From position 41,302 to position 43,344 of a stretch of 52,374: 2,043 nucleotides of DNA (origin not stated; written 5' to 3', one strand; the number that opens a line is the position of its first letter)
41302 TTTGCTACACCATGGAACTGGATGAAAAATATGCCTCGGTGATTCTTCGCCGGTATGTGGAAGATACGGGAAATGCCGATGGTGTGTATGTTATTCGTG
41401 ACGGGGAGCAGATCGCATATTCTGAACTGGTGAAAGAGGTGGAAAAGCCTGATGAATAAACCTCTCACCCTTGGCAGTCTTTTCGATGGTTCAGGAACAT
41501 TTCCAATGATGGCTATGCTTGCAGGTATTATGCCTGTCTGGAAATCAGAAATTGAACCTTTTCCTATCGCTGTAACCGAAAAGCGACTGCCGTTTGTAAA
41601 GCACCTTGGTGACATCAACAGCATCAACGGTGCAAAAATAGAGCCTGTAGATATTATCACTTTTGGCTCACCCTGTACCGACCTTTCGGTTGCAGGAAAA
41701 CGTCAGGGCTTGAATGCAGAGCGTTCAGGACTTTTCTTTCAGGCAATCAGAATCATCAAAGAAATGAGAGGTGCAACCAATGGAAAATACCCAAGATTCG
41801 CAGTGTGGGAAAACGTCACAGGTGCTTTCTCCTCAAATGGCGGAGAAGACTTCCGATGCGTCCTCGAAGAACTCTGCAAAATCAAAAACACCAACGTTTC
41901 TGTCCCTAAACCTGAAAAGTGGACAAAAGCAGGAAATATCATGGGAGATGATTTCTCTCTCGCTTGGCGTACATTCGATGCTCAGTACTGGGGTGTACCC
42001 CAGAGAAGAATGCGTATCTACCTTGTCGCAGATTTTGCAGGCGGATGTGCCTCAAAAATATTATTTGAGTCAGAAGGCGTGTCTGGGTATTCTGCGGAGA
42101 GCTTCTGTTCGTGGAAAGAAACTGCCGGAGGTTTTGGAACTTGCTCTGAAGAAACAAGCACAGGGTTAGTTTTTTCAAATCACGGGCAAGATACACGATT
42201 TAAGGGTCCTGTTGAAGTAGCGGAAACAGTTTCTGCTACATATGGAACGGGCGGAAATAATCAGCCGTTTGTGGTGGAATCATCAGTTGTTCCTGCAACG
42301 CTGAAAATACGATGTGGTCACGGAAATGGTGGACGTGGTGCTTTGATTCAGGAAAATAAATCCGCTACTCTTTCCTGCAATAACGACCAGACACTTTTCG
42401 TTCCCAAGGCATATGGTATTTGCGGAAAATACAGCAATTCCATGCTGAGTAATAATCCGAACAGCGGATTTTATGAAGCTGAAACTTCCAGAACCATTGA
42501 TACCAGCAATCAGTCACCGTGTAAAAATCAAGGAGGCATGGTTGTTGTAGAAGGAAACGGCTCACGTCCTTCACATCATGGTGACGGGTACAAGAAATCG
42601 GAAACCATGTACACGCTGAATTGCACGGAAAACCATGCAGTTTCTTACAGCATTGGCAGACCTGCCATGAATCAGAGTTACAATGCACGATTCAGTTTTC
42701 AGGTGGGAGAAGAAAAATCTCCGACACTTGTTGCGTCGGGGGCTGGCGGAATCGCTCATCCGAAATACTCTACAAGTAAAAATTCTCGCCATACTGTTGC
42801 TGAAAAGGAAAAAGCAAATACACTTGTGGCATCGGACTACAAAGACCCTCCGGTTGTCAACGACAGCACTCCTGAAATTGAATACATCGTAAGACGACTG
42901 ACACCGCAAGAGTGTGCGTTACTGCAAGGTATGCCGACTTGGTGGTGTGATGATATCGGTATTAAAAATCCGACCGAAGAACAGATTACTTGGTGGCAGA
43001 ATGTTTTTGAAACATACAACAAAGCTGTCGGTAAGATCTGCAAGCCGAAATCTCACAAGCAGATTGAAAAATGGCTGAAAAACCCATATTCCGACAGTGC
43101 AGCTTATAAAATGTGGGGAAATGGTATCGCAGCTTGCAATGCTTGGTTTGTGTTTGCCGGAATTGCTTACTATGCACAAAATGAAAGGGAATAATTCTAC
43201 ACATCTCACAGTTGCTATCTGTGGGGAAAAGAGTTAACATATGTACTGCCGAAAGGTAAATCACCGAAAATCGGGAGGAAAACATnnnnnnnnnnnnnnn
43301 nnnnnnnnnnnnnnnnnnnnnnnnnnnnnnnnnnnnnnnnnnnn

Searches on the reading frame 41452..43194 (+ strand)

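Call 13: search_protein_families(library=phrogs, proteins=[window:41452-43194:+], max_evalue=0.01)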
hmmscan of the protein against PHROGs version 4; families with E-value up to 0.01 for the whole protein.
window:41452-43194:+ (580 aa): 12 families
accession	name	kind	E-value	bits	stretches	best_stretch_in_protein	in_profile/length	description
phrog_38038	-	unknown function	2.2e-115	386.9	1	237-578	55-402/430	-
phrog_116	-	other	9.9e-72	243.4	1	1-579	204-497/779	DNA methyltransferase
phrog_363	-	other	3.5e-40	139.1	1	3-210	52-231/327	DNA methyltransferase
phrog_864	-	DNA, RNA and nucleotide metabolism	7.2e-17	62.1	1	62-272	692-894/1064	DNA primase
phrog_16427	-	other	7.9e-16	59.4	2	477-576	114-173/235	DNA methyltransferase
phrog_29583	-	other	1.4e-08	34.9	1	60-127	72-133/468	DNA methyltransferase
phrog_16528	-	other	1.6e-06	28.9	1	443-578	165-224/236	DNA methyltransferase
phrog_757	-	other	7.3e-05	23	1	6-128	16-134/247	DNA methyltransferase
phrog_5999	-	other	0.00035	21.6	1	53-98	53-103/109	DNA methyltransferase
phrog_26324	-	other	0.0006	20.9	1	478-499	145-166/210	DNA methyltransferase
phrog_8411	-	unknown function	0.0012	19.6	1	383-499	91-187/206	-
phrog_17284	-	unknown function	0.0019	18.5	1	405-500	85-179/245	-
